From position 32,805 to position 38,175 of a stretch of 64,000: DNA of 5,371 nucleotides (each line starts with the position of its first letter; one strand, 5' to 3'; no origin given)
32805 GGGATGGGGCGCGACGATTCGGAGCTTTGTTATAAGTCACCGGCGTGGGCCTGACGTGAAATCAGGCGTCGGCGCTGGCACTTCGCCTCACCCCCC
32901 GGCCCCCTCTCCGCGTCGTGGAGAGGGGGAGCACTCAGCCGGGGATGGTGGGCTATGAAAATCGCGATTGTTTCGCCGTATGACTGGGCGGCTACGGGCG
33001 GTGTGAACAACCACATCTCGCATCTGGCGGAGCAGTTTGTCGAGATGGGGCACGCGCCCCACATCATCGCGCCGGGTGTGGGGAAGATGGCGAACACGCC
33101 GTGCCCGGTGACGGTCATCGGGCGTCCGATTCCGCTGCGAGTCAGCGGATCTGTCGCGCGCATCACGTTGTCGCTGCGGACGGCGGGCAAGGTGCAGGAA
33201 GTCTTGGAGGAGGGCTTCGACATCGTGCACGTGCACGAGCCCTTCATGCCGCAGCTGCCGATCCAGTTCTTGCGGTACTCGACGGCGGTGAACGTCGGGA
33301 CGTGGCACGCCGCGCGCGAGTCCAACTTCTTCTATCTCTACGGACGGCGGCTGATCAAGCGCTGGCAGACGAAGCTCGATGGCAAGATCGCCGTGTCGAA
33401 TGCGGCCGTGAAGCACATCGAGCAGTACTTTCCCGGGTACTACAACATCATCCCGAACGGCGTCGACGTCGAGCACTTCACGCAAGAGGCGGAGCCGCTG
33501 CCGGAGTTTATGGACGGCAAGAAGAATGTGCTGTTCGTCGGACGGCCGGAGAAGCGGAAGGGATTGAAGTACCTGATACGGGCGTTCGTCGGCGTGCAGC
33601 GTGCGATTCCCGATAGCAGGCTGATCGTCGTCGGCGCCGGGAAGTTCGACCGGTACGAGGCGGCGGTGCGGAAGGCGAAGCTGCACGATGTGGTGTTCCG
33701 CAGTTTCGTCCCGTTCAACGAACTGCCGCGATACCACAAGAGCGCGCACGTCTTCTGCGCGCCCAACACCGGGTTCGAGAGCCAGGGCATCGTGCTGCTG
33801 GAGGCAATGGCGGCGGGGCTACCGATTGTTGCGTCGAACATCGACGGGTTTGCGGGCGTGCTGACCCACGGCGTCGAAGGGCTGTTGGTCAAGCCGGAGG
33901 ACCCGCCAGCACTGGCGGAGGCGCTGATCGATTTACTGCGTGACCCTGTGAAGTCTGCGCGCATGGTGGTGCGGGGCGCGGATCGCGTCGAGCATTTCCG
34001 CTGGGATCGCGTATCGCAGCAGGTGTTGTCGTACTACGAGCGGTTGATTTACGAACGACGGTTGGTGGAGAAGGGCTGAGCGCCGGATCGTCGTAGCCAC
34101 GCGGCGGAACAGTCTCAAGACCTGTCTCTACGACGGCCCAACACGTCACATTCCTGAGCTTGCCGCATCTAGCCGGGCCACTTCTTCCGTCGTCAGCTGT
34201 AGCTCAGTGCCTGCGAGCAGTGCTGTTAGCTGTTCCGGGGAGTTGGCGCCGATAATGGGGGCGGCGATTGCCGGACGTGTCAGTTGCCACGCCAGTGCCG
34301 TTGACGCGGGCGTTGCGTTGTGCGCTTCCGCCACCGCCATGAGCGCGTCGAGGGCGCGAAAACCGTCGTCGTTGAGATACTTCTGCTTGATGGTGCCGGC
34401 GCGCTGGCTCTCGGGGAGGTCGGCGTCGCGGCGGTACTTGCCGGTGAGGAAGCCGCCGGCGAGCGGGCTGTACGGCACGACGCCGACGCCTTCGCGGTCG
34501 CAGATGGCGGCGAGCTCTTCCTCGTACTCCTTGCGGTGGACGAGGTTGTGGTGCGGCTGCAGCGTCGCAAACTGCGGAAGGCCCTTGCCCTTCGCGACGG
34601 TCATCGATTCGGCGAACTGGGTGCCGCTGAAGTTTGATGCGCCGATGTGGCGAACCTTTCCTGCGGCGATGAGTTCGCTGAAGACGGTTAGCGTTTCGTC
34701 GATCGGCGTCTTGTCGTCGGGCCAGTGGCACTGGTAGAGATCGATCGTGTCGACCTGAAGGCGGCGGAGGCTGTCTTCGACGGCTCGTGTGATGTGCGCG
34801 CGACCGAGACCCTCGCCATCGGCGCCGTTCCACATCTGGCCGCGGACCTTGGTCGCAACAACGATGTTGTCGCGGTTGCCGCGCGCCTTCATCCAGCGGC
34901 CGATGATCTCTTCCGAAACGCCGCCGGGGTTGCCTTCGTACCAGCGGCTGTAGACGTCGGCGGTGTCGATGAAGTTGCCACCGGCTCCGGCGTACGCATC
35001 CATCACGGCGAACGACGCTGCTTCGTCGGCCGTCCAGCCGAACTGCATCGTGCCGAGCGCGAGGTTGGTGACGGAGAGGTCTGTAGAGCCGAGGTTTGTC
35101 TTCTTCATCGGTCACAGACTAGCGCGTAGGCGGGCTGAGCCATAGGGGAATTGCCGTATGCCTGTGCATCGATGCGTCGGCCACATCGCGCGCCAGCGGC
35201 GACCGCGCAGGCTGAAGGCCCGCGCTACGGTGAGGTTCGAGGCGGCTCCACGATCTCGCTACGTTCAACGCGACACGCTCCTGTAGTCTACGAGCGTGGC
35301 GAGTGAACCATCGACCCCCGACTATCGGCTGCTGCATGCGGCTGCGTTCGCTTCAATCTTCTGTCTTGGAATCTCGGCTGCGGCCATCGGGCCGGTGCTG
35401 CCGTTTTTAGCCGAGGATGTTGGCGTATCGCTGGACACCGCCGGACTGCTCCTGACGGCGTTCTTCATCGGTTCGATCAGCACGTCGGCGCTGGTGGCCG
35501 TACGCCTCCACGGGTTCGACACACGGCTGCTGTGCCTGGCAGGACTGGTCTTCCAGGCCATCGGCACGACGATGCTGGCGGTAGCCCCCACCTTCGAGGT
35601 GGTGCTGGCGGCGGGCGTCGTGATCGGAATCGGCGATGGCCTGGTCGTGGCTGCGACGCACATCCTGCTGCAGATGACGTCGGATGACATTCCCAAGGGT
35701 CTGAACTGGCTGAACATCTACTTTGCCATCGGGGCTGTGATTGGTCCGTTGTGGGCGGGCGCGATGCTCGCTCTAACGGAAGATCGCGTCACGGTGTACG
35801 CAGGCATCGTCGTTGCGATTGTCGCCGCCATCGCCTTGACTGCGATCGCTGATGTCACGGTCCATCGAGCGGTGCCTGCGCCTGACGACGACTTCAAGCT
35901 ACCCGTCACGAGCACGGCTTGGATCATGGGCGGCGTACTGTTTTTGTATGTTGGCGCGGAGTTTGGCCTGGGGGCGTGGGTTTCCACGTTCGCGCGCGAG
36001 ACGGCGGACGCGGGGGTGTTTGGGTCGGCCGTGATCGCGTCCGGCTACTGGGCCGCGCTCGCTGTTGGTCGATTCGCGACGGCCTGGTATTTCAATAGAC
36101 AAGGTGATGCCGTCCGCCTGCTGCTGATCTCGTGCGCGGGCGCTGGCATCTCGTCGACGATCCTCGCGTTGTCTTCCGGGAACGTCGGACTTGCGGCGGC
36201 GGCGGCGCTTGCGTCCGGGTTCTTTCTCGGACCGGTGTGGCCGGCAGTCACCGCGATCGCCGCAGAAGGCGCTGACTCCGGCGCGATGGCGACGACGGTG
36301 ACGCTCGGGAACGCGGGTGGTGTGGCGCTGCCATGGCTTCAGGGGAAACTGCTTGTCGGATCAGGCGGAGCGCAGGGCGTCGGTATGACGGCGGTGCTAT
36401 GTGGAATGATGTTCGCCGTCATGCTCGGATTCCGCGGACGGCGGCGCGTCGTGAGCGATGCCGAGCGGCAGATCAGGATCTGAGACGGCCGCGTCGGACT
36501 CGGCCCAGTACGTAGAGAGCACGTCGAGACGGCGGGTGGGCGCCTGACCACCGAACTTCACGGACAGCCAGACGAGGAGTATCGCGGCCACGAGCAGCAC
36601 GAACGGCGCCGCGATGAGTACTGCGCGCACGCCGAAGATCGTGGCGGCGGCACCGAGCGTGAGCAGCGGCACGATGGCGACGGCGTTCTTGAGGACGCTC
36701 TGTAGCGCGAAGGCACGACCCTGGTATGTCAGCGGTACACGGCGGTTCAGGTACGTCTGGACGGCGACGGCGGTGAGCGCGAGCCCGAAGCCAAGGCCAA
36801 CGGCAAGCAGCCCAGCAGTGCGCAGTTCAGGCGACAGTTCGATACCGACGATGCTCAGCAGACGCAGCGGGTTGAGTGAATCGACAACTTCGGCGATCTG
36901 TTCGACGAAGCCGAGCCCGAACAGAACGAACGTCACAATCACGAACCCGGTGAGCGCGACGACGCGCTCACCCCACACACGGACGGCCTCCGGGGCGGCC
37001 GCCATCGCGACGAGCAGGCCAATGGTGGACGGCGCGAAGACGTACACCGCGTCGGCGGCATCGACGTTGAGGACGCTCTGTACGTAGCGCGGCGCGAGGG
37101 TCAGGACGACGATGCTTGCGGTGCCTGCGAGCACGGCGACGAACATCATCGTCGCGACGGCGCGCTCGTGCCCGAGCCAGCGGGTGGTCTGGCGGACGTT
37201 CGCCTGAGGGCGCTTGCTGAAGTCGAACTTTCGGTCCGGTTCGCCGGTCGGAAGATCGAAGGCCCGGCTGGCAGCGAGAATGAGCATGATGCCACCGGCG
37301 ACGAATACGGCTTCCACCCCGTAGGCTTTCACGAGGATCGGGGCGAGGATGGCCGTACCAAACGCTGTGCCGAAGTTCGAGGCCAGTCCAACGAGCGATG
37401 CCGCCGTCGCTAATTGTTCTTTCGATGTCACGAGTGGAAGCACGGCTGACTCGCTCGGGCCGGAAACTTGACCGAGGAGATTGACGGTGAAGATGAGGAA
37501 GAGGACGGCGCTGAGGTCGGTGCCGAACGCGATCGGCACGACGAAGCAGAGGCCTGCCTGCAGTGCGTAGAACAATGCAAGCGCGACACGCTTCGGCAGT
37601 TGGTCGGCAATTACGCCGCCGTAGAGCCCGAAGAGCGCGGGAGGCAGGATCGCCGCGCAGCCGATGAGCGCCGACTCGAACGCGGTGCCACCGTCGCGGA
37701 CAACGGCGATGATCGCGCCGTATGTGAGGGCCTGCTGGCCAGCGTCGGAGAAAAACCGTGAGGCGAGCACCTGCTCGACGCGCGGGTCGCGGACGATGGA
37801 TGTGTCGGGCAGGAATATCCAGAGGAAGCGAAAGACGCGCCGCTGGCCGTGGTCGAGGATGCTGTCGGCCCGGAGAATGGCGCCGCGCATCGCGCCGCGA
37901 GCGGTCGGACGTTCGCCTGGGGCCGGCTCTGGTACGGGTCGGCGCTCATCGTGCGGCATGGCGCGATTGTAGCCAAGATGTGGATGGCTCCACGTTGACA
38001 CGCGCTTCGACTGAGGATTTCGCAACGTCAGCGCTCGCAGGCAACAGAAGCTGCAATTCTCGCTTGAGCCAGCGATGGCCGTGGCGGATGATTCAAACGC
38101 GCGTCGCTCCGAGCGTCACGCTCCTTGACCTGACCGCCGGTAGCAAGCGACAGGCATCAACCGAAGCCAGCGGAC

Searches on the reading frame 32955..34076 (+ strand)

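Call 34: search_protein_families(library=pfam, proteins=[window:32955-34076:+], max_evalue=0.001)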
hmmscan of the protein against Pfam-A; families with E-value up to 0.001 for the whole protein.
window:32955-34076:+ (374 aa): 6 families
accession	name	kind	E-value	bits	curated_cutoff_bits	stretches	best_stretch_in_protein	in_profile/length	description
PF00534.26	Glycos_transf_1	-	4.4e-36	124.4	26.4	1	187-338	13-166/172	Glycosyl transferases group 1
PF13692.12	Glyco_trans_1_4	-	5.5e-35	121.1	27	1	190-330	2-142/142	Glycosyl transferases group 1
PF13439.12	Glyco_transf_4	-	9.5e-20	71.7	28.5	1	15-173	2-169/170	Glycosyltransferase Family 4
PF13579.12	Glyco_trans_4_4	-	9.1e-09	36.3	29.7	1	15-160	1-147/158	Glycosyl transferase 4-like domain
PF20706.3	GT4-conflict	-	5.8e-08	32.5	26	1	172-341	183-368/385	Family 4 Glycosyltransferase in conflict systems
PF13524.12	Glyco_trans_1_2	-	4.6e-07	30.3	25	1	216-358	10-143/144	Glycosyl transferase-like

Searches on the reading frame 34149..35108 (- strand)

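Call 34: search_protein_families(library=pfam, proteins=[window:34149-35108:-], max_evalue=0.001)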
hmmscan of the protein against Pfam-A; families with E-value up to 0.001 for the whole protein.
window:34149-35108:- (320 aa): 1 family
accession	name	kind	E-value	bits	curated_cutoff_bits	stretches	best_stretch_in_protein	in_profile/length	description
PF00248.27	Aldo_ket_red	-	1.6e-76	257.6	24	1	16-316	2-289/291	Aldo/keto reductase family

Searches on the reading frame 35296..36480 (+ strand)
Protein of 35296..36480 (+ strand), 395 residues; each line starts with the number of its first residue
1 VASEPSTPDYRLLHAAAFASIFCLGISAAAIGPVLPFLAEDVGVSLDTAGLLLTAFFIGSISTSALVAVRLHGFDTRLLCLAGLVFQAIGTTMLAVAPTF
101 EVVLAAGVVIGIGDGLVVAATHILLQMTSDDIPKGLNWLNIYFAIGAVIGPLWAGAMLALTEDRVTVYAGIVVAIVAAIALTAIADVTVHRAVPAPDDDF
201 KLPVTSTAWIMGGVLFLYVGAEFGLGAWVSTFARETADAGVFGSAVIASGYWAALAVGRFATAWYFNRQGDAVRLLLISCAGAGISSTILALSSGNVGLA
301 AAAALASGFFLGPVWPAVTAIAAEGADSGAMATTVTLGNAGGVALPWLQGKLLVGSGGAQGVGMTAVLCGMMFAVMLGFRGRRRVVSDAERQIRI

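Call 34: search_protein_families(library=pfam, proteins=[window:35296-36480:+], max_evalue=0.001)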
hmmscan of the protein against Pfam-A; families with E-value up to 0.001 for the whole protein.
window:35296-36480:+ (395 aa): 1 family
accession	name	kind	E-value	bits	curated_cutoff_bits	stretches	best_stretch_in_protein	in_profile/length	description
PF07690.21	MFS_1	-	6.6e-25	88.2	33.4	1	18-341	2-342/347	Major Facilitator Superfamily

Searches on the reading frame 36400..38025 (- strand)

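Call 34: search_protein_families(library=pfam, proteins=[window:36400-38025:-], max_evalue=0.001)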
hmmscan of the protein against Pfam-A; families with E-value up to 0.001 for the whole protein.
window:36400-38025:- (542 aa): 2 families
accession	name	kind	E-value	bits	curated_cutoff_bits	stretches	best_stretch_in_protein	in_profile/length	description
PF07690.21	MFS_1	-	3e-22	79.4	33.4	1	91-377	6-291/347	Major Facilitator Superfamily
PF05977.19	MFS_3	-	2.1e-06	26.9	27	1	118-489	47-395/524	Transmembrane secretion effector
